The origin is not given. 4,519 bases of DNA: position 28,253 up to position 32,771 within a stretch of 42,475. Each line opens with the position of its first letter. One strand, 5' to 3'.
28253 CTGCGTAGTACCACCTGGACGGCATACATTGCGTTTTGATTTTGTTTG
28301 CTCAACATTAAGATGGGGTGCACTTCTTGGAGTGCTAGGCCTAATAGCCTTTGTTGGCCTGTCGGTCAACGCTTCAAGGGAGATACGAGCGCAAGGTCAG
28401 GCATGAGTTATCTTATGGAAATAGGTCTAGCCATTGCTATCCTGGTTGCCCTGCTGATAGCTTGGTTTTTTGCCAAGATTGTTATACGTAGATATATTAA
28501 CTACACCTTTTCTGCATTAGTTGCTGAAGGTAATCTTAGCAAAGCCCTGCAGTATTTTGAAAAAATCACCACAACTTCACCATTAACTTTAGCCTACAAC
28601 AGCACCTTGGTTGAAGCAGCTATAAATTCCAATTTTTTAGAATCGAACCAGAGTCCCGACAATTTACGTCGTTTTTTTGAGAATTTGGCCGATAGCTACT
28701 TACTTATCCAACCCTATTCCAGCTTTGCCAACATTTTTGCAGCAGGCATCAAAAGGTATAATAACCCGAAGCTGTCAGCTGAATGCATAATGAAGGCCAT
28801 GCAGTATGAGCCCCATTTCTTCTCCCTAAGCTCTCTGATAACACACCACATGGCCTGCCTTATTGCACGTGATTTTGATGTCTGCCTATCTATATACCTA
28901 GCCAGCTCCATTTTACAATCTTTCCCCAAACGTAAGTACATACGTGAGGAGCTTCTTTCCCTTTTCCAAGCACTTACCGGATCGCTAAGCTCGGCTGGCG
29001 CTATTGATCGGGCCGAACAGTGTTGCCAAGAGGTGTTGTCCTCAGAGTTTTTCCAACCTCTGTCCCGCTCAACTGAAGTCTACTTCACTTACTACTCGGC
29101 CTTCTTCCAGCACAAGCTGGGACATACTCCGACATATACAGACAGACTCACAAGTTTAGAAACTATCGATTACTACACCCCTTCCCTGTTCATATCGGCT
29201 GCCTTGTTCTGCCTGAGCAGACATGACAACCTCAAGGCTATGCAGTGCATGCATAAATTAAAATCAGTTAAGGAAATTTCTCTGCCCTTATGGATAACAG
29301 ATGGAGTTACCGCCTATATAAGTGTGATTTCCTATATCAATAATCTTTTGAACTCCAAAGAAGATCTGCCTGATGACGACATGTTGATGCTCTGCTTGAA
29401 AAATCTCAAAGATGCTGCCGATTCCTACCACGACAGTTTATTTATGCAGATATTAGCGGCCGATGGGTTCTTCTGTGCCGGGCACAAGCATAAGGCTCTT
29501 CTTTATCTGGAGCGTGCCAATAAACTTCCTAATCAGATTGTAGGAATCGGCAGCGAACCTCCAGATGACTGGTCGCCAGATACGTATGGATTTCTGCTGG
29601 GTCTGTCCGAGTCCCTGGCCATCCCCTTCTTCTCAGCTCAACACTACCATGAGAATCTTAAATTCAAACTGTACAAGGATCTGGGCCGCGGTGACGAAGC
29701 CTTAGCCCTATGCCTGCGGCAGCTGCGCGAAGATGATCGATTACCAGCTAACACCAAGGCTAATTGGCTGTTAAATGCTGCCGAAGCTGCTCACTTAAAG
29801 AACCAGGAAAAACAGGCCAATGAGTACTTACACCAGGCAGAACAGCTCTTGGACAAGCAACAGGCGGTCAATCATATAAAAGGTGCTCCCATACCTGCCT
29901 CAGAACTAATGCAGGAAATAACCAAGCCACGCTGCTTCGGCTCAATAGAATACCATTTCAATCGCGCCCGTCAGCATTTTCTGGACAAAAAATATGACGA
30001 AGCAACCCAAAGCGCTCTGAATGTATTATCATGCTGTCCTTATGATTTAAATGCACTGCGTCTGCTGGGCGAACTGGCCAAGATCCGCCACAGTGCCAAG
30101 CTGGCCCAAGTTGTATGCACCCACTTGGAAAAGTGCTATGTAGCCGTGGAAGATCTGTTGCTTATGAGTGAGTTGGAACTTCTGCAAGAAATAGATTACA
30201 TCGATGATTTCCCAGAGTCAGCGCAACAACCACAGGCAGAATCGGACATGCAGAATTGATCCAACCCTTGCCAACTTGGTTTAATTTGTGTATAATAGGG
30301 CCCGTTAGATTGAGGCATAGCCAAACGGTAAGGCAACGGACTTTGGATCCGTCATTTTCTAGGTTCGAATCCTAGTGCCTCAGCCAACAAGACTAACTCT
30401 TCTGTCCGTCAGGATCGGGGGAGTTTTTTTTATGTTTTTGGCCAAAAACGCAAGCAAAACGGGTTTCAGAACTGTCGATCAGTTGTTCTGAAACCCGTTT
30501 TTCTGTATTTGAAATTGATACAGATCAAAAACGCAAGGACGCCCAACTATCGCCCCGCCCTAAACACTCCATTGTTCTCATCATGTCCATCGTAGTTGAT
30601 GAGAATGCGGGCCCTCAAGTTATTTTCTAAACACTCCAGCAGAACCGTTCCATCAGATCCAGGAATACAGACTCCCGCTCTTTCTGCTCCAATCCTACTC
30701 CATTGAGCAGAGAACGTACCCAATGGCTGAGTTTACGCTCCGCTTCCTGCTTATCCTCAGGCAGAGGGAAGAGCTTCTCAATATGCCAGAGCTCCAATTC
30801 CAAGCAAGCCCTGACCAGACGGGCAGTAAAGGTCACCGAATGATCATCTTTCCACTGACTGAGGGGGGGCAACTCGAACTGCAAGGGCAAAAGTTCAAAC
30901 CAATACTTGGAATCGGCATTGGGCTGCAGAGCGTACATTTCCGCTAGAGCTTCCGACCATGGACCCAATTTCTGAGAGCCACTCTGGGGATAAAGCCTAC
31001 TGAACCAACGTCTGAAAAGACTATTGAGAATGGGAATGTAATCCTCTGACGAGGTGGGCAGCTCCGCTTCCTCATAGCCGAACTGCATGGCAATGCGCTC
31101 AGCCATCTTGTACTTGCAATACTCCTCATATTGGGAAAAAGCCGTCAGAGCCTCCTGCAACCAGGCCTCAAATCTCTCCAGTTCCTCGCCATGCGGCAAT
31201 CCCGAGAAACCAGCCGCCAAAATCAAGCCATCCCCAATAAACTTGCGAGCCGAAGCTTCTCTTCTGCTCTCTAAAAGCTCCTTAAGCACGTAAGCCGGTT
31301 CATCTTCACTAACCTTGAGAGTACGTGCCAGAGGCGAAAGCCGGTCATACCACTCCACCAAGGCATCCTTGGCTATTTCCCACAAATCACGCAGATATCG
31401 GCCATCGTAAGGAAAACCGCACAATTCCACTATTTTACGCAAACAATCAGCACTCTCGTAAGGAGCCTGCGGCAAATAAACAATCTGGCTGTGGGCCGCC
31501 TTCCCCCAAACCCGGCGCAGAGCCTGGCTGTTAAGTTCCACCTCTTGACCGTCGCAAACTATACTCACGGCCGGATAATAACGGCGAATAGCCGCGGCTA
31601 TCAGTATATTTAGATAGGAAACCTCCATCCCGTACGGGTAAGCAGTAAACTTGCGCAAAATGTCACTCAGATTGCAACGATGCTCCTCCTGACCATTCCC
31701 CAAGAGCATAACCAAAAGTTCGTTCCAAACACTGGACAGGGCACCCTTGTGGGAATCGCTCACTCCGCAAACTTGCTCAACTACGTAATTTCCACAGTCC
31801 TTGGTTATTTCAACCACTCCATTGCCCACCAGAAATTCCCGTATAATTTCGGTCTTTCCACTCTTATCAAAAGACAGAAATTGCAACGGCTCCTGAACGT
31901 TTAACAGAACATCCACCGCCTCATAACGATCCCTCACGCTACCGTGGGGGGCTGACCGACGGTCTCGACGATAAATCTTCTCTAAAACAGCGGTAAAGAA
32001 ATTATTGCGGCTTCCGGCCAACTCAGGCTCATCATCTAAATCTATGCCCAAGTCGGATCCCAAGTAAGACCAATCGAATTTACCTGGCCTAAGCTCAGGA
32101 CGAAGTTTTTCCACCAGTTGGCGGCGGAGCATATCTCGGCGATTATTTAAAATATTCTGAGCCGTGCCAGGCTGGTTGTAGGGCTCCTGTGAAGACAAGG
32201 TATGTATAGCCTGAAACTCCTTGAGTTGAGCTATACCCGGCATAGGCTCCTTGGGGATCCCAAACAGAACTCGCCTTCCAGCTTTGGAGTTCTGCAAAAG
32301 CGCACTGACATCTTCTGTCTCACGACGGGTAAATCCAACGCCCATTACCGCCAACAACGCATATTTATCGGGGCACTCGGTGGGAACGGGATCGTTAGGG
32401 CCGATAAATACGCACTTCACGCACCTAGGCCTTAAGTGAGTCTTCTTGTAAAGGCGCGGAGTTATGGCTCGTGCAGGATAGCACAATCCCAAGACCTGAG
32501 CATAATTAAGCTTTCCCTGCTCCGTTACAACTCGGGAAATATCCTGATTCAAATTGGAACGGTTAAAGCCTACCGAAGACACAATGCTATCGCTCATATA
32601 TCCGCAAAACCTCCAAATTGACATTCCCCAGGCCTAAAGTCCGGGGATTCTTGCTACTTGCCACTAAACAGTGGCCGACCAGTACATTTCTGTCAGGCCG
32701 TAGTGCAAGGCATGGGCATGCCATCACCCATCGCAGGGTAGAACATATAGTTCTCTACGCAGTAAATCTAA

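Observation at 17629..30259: Tandem array of four diverged, fully motif-intact YfhO-like membrane protein paralogues plus a translationally coupled TPR protein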

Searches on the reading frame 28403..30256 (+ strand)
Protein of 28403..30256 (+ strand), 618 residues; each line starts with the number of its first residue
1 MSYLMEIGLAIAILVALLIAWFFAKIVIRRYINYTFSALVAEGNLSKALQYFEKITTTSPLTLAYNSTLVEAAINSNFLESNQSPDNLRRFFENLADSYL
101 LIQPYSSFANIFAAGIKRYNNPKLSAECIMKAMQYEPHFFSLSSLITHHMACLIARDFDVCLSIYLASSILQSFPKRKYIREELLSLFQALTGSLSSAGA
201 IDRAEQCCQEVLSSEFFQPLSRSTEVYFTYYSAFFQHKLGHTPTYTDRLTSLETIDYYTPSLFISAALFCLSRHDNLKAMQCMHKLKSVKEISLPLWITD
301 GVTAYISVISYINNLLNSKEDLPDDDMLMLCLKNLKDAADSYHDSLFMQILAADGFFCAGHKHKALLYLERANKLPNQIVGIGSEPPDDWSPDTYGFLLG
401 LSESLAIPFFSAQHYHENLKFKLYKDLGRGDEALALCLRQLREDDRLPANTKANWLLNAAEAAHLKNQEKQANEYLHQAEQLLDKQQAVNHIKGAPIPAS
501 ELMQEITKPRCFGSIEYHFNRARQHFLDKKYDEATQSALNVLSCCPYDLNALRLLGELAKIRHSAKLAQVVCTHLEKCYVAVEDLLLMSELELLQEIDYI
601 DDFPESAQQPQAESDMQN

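Call 4: search_protein_families(library=pfam, proteins=[window:28403-30256:+], max_evalue=1)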
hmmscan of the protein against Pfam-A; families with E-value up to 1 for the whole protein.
window:28403-30256:+ (618 aa): 5 families
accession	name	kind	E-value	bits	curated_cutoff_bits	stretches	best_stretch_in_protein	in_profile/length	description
PF13428.12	TPR_14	-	0.00062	20.7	23.5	0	37-63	9-35/44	Tetratricopeptide repeat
PF00515.34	TPR_1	-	0.0012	19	27.8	0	516-543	2-29/34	Tetratricopeptide repeat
PF07719.23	TPR_2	-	0.0026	18.2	27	1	516-546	2-32/34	Tetratricopeptide repeat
PF13176.12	TPR_7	-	0.0037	17.7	27.9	0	423-447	8-34/36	Tetratricopeptide repeat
PF13424.12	TPR_12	-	0.066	13.8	30.1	1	424-483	13-75/77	Tetratricopeptide repeat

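Call 5: search_protein_families(library=ncbifam, proteins=[window:28403-30256:+], max_evalue=1)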
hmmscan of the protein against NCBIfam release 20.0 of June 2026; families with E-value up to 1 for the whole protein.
window:28403-30256:+ (618 aa): 1 family
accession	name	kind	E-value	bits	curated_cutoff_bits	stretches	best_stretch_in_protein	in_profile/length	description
TIGR00540.1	TPR_hemY_coli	hypoth_equivalog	0.0035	16.2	142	1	451-565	115-202/385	heme biosynthesis-associated TPR protein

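Call 42: find_homologous_proteins(query=window:28403-30256:+)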
Query window:28403-30256:+ (618 aa): 4 proteins with E <= 0.001 among 8000 candidates.
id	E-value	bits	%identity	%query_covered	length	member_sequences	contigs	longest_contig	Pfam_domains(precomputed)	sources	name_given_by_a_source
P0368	0.0e+0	1392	100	100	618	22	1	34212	-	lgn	-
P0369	1.2e-118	415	40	96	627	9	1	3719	-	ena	-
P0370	2.8e-115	404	40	95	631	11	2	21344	-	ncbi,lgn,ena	-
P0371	8.1e-109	383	38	97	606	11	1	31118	-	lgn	-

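Call 58: predict_structure(alignment_id=A3)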
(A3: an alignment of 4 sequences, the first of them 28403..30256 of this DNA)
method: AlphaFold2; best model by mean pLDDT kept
length: 618 residues; sequences in the alignment: 4
mean_pLDDT: 67.8   pTM: 0.61
mean pLDDT of the five models: 67.8, 65.6, 63.1, 59.9, 55.7
residues with pLDDT >= 90: 49; 70-90: 254; 50-70: 194; < 50: 121
segments of 3 or more residues with pLDDT < 50: 61-67, 74-81, 118-120, 136-145, 147-159, 161-163, 165-168, 377-387, 390-396, 398-414, 493-495, 508-513, 598-618
pLDDT, mean of each block of 10 residues (from residue 1): 79 85 69 67 71 67 48 45 55 66 57 54 54 49 47 43 50 53 65 60 74 76 71 72 56 61 70 74 72 65 82 77 77 90 78 84 87 61 43 47 45 59 88 90 70 90 92 93 73 50 55 67 91 86 76 89 85 79 83 68 35 30
secondary structure, 60 per line:
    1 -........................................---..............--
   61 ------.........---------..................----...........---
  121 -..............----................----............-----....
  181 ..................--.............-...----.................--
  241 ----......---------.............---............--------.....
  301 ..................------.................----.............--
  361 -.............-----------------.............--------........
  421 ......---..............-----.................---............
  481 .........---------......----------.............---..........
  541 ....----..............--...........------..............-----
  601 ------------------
elements in order (helices of 4 or more, strands of 3 or more residues): H2-41 H45-58 H67-75 H85-102 H107-117 H122-135 H140-155 H160-171 H177-198 H201-213 H222-238 H245-250 H260-272 H276-287 H296-318 H325-341 H346-358 H362-374 H392-404 H413-426 H430-443 H449-465 H469-489 H499-504 H515-527 H531-544 H549-562 H565-575 H582-595

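Call 60: fold_search(model_id=the predicted structure, library=pdb)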
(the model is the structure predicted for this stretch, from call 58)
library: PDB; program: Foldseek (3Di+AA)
matches with E <= 10: 1307; with E <= 0.001: 90
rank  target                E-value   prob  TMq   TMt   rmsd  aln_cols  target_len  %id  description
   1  8qca_B                6.8e-06  1.00  0.18  0.16  29.1       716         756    9  CryoEM structure of a S. Cerevisiae Ski2387 complex in the closed state bound to RNA (released 2023-11-15)
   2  5dse_A                1.2e-05  1.00  0.25  0.27  17.9       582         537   14  Crystal Structure of the TTC7B/Hyccin Complex (released 2015-12-02)
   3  8qxd_N                1.3e-05  1.00  0.31  0.26  14.6       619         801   11  Cryo-EM structure of the cross-exon pre-B complex (released 2024-05-22)
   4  8q9t_E                3.1e-05  1.00  0.18  0.12  27.4       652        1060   10  CryoEM structure of a S. Cerevisiae Ski238 complex bound to RNA (released 2023-11-29)
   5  2xpi_D                3.8e-05  1.00  0.16  0.18  26.2       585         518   14  Crystal structure of APC/C hetero-tetramer Cut9-Hcn1 (released 2011-03-30)
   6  6bq1_B                4.1e-05  1.00  0.25  0.23  19.5       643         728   14  Human PI4KIIIa lipid kinase complex (released 2017-12-13)
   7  9hmf_L                4.3e-05  1.00  0.17  0.16  27.8       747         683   12  Periplasmic scaffold of the Campylobacter jejuni flagellar motor (alpha carbon trace) (released 2024-12-25)
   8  9leq_B                4.4e-05  1.00  0.15  0.15  28.3       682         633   12  paralysed flagellum protein PflA N-terminal domain and PflB complex (released 2025-10-15)
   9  5dse_C                4.7e-05  1.00  0.26  0.23  22.2       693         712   14  Crystal Structure of the TTC7B/Hyccin Complex (released 2015-12-02)
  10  8r0a_N                5.3e-05  1.00  0.30  0.25  15.5       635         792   11  Cryo-EM structure of the cross-exon pre-B+5'ss complex (released 2024-05-22)
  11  9hvq_Q                7.1e-05  1.00  0.18  0.14  27.3       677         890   15  Structure of the transcribing Pol II-DSIF-PAF-SPT6-RECQL5 complex (released 2025-07-16)
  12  8fy4_B                7.6e-05  1.00  0.20  0.22  25.9       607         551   14  Structure of NOT1:NOT10:NOT11 module of the chicken CCR4-NOT complex (released 2023-08-30)
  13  2xpi_A                8.5e-05  1.00  0.15  0.17  25.3       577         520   14  Crystal structure of APC/C hetero-tetramer Cut9-Hcn1 (released 2011-03-30)
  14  8a3t_F                9.5e-05  1.00  0.30  0.36  21.9       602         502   13  S. cerevisiae APC/C-Cdh1 complex (released 2022-08-31)
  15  9gaw_Y                9.5e-05  1.00  0.22  0.25  18.5       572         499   14  High-resolution structure of the Anaphase-promoting complex/cyclosome (APC/C) bound to co-activator Cdh1 (released 2024-08-14)
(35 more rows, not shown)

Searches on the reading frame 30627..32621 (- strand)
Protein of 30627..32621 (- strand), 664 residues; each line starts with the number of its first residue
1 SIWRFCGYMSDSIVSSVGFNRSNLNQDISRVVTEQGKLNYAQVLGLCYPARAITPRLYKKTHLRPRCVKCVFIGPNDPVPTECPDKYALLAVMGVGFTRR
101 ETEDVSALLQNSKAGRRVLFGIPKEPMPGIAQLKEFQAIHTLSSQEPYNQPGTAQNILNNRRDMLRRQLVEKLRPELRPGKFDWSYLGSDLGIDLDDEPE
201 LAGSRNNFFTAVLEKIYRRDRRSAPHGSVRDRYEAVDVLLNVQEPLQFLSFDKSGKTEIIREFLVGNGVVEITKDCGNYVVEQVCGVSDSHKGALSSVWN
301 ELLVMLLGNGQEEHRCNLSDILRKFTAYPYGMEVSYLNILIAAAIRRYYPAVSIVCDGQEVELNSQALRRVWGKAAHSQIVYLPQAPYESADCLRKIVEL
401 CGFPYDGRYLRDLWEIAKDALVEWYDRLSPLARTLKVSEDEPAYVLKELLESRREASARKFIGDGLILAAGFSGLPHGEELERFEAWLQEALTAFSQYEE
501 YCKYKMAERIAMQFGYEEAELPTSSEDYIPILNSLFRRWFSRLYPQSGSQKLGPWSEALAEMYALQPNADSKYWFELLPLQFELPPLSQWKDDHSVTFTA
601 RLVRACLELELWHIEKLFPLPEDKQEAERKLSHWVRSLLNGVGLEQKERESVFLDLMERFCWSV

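Call 6: search_protein_families(library=pfam, proteins=[window:30627-32621:-], max_evalue=0.01)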
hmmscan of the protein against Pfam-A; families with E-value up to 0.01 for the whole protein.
window:30627-32621:- (664 aa): 0 families

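Call 17: search_protein_families(library=ncbifam, proteins=[window:30627-32621:-], max_evalue=0.001)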
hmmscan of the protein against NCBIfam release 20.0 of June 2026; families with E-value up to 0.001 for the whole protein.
window:30627-32621:- (664 aa): 0 families

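Call 74: search_protein_families(library=padloc, proteins=[window:30627-32621:-], max_evalue=0.01)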
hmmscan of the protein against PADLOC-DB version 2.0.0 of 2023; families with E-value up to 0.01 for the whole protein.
window:30627-32621:- (664 aa): 3 families
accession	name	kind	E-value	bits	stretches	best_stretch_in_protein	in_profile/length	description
PDLC02779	SspC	-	1e-06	24.9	1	292-605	749-1044/1054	SspC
PDLC02781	SspC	-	0.00027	16.8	1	290-609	747-1052/1104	SspC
PDLC02471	BrxC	-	0.0021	14.2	1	305-401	784-878/1190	BrxC-PglY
